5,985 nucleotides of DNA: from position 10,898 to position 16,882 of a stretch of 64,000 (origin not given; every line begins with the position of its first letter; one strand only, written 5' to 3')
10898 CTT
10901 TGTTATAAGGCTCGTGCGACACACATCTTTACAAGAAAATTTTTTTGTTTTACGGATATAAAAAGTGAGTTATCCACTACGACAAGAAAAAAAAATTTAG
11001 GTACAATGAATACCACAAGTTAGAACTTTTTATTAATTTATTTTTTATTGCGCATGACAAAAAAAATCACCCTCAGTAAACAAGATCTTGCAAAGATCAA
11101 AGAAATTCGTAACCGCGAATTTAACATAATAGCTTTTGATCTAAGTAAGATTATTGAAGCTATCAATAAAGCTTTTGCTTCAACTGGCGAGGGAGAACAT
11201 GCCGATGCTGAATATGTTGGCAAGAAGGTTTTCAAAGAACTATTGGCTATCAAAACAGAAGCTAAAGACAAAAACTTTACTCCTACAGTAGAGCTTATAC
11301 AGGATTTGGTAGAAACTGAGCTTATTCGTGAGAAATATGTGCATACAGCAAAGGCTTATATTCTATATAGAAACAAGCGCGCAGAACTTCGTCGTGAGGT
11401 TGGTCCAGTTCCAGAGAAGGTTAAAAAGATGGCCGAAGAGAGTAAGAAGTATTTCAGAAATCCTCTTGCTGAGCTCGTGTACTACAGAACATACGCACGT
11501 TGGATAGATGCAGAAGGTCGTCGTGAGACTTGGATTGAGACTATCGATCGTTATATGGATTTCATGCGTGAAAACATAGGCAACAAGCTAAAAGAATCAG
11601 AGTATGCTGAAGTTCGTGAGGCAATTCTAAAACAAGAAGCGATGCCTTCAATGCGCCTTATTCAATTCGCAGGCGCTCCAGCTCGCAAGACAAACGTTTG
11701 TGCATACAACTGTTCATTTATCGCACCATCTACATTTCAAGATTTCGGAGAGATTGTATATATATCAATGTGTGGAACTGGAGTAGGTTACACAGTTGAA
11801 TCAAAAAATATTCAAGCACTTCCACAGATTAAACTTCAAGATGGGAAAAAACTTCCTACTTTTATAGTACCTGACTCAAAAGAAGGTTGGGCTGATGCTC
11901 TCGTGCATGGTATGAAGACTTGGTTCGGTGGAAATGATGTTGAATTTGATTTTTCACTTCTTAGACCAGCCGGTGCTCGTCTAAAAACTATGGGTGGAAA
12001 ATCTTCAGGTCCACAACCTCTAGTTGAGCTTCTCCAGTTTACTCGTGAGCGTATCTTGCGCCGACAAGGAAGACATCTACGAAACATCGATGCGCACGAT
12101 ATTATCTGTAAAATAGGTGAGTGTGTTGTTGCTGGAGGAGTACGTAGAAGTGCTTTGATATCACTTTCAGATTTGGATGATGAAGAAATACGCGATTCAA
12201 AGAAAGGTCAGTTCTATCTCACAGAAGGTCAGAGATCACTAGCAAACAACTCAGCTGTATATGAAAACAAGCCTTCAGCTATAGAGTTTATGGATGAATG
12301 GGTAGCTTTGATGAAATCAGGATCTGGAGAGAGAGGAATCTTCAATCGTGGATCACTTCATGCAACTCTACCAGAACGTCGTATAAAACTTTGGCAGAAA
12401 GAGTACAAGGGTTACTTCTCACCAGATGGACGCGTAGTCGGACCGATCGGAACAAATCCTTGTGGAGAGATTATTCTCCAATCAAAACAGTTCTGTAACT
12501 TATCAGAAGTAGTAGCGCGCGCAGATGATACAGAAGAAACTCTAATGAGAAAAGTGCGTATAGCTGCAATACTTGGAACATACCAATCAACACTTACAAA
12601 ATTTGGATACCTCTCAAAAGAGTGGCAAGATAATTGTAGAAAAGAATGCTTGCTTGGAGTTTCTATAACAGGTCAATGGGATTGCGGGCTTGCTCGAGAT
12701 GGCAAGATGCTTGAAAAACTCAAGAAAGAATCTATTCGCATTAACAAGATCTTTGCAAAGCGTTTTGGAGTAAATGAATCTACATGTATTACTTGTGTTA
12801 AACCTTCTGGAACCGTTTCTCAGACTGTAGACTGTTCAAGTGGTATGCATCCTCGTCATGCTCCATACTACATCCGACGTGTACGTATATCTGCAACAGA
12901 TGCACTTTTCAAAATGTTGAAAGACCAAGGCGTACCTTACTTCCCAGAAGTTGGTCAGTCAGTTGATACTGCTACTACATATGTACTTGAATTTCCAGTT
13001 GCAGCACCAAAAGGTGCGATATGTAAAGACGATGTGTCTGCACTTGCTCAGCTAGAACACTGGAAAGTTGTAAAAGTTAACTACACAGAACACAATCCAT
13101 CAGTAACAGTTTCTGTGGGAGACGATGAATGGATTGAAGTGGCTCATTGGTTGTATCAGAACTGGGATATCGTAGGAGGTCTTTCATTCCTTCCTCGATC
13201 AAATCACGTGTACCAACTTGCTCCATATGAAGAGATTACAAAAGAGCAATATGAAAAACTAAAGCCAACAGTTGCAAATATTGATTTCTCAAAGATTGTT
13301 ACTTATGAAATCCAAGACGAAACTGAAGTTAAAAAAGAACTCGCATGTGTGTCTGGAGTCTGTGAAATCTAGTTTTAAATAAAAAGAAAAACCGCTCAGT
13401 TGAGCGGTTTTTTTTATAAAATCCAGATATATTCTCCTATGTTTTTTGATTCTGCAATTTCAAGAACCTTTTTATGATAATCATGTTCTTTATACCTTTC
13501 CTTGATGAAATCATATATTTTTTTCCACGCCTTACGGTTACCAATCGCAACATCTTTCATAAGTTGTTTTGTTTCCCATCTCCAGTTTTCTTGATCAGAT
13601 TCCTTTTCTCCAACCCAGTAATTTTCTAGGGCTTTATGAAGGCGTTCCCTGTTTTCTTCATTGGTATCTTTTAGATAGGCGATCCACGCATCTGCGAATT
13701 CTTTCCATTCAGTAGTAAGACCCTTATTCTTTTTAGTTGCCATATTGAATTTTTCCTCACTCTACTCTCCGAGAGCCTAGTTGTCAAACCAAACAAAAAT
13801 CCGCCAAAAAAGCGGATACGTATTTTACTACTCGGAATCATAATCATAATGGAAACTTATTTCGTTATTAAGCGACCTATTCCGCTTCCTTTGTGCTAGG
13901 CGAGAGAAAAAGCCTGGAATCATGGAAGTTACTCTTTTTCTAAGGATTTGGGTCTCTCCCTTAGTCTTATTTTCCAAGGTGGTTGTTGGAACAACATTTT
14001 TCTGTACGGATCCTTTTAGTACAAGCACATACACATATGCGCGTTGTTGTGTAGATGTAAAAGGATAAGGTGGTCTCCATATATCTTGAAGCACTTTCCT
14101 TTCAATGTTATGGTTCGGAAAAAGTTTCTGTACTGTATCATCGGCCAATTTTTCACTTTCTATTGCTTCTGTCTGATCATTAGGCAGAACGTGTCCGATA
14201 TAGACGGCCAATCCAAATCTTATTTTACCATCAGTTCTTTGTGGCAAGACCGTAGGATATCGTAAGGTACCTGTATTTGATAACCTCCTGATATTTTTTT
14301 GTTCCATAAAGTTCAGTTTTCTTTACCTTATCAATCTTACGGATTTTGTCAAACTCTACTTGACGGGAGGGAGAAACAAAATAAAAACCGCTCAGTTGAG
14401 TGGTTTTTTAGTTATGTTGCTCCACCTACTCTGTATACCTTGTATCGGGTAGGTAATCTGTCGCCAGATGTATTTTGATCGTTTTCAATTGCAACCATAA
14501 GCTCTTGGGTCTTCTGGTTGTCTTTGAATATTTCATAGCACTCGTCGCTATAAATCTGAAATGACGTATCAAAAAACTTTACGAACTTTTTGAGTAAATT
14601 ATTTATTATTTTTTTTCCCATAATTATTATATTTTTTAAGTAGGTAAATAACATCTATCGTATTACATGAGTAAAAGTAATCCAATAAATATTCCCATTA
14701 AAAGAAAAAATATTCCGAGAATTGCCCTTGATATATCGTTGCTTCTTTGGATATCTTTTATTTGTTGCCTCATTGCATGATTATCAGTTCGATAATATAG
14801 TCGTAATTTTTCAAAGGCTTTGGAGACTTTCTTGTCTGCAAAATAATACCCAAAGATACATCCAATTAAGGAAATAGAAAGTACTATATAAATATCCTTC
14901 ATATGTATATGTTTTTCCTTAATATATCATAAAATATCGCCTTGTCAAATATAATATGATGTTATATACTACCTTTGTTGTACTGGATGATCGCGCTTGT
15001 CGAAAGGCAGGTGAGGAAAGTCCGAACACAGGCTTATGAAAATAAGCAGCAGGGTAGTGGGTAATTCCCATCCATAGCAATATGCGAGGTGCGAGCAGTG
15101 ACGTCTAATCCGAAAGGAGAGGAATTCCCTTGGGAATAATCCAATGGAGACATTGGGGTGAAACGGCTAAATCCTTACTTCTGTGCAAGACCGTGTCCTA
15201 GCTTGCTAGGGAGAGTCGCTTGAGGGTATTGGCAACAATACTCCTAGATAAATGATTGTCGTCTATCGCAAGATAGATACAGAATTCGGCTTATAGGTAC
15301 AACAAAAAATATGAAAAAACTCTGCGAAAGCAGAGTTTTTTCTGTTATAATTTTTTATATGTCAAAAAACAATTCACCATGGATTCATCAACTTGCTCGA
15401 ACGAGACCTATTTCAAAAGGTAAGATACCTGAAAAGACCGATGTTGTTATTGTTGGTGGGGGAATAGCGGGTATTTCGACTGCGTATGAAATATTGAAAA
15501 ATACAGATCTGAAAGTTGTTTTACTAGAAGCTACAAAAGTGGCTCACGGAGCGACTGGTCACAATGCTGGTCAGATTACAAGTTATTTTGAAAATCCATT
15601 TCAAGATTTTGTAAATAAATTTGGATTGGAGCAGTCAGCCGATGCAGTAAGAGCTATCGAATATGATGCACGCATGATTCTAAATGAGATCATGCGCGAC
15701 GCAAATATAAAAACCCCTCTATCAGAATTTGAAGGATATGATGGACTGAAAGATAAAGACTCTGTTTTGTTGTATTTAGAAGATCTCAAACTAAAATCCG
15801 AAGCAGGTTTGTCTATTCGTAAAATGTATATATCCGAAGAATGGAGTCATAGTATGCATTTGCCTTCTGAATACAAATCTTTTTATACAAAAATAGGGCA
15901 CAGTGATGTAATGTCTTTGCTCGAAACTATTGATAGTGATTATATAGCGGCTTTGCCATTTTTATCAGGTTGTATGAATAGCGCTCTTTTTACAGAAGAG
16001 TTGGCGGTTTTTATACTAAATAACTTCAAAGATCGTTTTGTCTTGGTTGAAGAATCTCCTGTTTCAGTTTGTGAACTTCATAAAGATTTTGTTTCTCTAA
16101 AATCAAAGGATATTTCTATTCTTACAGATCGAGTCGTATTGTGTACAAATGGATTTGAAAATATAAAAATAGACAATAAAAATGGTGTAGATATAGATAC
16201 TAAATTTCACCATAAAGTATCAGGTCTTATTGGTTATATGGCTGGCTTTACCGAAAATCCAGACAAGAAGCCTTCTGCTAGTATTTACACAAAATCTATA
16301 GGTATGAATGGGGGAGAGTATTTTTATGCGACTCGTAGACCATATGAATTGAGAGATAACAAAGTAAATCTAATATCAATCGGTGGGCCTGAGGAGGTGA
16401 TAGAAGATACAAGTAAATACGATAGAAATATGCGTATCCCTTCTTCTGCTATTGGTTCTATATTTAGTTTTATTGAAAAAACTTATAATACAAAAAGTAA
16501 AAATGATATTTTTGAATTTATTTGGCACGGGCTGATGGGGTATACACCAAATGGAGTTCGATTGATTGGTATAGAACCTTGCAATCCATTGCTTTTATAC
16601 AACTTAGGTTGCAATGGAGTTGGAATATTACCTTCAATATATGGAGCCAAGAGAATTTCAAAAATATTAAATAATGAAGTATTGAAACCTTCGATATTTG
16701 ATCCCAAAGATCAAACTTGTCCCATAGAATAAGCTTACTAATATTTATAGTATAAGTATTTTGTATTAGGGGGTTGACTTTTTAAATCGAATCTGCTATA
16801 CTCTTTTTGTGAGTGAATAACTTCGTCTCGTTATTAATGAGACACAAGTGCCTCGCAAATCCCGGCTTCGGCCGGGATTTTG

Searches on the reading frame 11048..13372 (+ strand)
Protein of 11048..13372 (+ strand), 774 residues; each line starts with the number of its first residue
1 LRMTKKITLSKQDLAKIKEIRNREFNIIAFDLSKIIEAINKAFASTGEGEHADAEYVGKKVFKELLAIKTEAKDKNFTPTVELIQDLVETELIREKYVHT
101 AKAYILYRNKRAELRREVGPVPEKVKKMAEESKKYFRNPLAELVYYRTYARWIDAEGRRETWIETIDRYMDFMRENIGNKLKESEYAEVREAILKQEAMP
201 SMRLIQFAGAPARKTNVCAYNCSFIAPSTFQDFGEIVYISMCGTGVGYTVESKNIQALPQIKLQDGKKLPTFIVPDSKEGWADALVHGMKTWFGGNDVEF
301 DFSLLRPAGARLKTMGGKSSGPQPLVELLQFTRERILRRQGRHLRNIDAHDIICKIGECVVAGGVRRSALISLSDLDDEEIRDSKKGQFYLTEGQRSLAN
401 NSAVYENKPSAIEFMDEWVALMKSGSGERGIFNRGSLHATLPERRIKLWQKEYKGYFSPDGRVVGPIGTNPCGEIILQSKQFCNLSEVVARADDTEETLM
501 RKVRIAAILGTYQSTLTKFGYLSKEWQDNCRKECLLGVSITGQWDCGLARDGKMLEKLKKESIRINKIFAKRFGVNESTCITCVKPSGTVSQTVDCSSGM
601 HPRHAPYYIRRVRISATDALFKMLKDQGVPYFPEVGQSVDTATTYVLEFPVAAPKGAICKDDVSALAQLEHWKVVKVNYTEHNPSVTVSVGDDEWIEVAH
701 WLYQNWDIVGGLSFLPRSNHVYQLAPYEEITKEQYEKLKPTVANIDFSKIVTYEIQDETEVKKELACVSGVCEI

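Call 8: search_protein_families(library=pfam, proteins=[window:11048-13372:+], max_evalue=0.001)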
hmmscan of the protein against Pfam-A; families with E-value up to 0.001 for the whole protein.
window:11048-13372:+ (774 aa): 4 families
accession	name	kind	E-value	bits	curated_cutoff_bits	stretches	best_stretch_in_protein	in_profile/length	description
PF03477.21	ATP-cone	-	7.7e-15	55.7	25.8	1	20-112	3-87/88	ATP cone domain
PF17975.6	RNR_Alpha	-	1.4e-11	45.2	26.4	1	125-198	6-77/101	Ribonucleotide reductase alpha domain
PF21995.1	RNR-II_ins_dom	-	8.5e-09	36.1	27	1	264-330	29-101/107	B12-dependent ribonucleotide reductase, insertion domain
PF02867.20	Ribonuc_red_lgC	-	1.5e-06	27.6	23.9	0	571-616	374-418/523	Ribonucleotide reductase, barrel domain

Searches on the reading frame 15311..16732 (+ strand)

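Call 8: search_protein_families(library=pfam, proteins=[window:15311-16732:+], max_evalue=0.001)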
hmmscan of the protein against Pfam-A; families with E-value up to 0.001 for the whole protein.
window:15311-16732:+ (473 aa): 5 families
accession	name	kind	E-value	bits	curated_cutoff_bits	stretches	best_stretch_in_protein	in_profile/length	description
PF01266.30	DAO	-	2e-22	80.6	27.9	2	44-110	1-58/353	FAD dependent oxidoreductase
PF01946.23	Thi4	-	7.3e-09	35.6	26.2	1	42-110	17-86/235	Thi4 family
PF00890.30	FAD_binding_2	-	8.5e-06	25.7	20.4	1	44-90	1-46/414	FAD binding domain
PF13450.12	NAD_binding_8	-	0.00012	22.7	21.9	1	47-76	1-29/68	NAD(P)-binding Rossmann-like domain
PF07992.20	Pyr_redox_2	-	0.0002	21.4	26.1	1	44-80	2-37/291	Pyridine nucleotide-disulphide oxidoreductase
